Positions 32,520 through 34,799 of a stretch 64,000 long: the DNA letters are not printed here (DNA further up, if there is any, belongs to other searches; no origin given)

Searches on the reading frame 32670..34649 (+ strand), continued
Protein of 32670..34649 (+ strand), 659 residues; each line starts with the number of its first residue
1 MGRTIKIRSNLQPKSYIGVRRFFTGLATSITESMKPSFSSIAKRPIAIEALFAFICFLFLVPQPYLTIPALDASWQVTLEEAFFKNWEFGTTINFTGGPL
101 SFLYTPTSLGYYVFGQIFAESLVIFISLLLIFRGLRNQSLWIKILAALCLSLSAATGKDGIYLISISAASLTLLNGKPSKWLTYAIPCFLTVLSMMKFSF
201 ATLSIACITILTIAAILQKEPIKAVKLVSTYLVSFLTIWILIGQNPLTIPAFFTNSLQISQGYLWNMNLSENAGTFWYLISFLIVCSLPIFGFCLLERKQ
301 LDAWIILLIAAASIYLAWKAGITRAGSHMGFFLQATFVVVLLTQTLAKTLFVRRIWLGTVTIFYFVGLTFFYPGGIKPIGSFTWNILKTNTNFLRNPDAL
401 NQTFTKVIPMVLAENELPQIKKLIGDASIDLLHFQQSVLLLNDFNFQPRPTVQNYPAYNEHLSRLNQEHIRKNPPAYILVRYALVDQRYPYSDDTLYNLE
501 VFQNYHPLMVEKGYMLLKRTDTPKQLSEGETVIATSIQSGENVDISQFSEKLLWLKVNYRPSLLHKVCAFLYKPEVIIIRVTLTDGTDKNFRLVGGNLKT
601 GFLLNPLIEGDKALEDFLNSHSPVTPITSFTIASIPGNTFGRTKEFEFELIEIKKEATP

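Call 66: search_protein_families(library=pfam, alignment_id=A1, max_evalue=1)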
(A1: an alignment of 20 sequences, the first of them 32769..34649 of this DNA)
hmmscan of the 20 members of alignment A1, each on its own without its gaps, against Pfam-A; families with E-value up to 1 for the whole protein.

A. member 1, window:32769-34649:+ (626 aa): 0 families

B. families by the number of members that match (of 20 scanned): 10 families
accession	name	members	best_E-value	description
PF09594.16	GT87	1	1.2e-05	Glycosyltransferase family 87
PF01350.22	Flavi_NS4A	1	0.028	Flavivirus non-structural protein NS4A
PF14981.11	FAM165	1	0.054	FAM165 family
PF19418.4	DEPDC5_CTD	1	0.064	DEPDC5 protein C-terminal region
PF03562.22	MltA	1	0.12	MltA specific insert domain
PF08239.17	SH3_3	1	0.13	Bacterial SH3 domain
PF06396.16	AGTRAP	1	0.14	Angiotensin II, type I receptor-associated protein (AGTRAP)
PF17599.7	DUF5495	1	0.19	Family of unknown function (DUF5495)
PF11780.13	DUF3318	1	0.21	Protein of unknown function (DUF3318)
PF19732.4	SpoIIE_N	1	0.88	Stage II sporulation protein E N-terminal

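Call 78: find_encoding_contigs(protein=P0123, flank=10000, max_places=1)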
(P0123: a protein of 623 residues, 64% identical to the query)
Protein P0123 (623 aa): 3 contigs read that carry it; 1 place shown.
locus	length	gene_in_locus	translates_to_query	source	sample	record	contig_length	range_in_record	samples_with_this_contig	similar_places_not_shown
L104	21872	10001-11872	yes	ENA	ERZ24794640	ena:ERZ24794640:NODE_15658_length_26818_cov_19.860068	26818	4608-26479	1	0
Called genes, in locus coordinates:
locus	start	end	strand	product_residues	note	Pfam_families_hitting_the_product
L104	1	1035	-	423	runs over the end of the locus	PF00009:GTP_EFTU, PF01926:MMR_HSR1 (faint), PF03144:GTP_EFTU_D2 (weak), PF22594:GTP-eEF1A_C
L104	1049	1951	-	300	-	PF01507:PAPS_reduct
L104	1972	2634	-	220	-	PF01583:APS_kinase, PF13671:AAA_33 (weak)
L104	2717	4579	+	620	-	PF13692:Glyco_trans_1_4, PF00534:Glycos_transf_1 (faint)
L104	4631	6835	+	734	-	PF00535:Glycos_transf_2, PF13641:Glyco_tranf_2_3, PF00535:Glycos_transf_2, PF10111:Glyco_tranf_2_2, PF13632:Glyco_trans_2_3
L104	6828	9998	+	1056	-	PF00535:Glycos_transf_2, PF10111:Glyco_tranf_2_2 (weak), PF00535:Glycos_transf_2, PF10111:Glyco_tranf_2_2 (weak), PF13641:Glyco_tranf_2_3 (weak)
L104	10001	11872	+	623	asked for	-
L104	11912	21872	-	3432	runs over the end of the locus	?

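Call 79: find_encoding_contigs(protein=P0127, flank=10000, max_places=1)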
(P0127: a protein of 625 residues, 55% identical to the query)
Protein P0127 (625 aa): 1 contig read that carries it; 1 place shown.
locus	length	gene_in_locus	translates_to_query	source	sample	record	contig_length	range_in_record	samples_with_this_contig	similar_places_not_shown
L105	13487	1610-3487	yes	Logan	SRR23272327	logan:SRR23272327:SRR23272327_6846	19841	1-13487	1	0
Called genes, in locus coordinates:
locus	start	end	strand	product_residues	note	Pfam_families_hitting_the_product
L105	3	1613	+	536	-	?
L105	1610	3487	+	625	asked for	-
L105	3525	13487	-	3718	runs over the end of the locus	PF25778:DUF7948, PF04151:PPC (faint), PF06739:SBBP (weak)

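Call 80: find_encoding_contigs(protein=P0131, flank=10000, max_places=1)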
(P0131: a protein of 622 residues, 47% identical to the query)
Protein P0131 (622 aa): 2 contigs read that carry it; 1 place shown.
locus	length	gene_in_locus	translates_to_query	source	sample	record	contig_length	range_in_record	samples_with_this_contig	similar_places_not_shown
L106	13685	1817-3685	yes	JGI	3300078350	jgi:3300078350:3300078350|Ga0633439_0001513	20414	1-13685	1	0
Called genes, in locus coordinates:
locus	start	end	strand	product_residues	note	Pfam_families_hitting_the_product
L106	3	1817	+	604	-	?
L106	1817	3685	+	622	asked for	-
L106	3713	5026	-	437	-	-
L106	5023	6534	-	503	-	PF13231:PMT_2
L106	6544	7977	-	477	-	PF01266:DAO (faint), PF01593:Amino_oxidase, PF07992:Pyr_redox_2 (faint), PF13450:NAD_binding_8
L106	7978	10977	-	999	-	-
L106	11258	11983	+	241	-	PF13489:Methyltransf_23, PF13847:Methyltransf_31, PF08241:Methyltransf_11, PF08242:Methyltransf_12, PF13649:Methyltransf_25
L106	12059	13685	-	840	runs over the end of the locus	-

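Call 81: find_encoding_contigs(protein=P0135, flank=10000, max_places=1)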
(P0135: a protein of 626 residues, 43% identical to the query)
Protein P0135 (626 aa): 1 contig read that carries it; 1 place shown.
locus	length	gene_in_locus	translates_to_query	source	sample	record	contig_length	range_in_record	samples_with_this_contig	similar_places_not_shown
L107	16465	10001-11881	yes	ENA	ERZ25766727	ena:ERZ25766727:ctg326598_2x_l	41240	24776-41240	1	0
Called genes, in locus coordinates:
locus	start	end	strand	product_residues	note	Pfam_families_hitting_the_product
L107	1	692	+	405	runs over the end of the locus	PF13439:Glyco_transf_4, PF20706:GT4-conflict (weak), PF00534:Glycos_transf_1, PF13692:Glyco_trans_1_4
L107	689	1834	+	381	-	PF13439:Glyco_transf_4 (weak), PF20706:GT4-conflict, PF00534:Glycos_transf_1, PF13692:Glyco_trans_1_4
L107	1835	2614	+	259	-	PF00535:Glycos_transf_2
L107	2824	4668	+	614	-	PF00534:Glycos_transf_1 (weak), PF13692:Glyco_trans_1_4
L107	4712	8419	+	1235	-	PF00535:Glycos_transf_2, PF10111:Glyco_tranf_2_2 (weak), PF13641:Glyco_tranf_2_3 (weak), PF00535:Glycos_transf_2, PF10111:Glyco_tranf_2_2, PF13641:Glyco_tranf_2_3, PF13632:Glyco_trans_2_3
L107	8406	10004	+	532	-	PF00535:Glycos_transf_2, PF10111:Glyco_tranf_2_2 (weak), PF00535:Glycos_transf_2, PF13641:Glyco_tranf_2_3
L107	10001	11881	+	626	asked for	-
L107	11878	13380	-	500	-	PF07394:DUF1501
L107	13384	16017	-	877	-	PF07583:PSCyt2, PF13385:Laminin_G_3, PF07587:PSD1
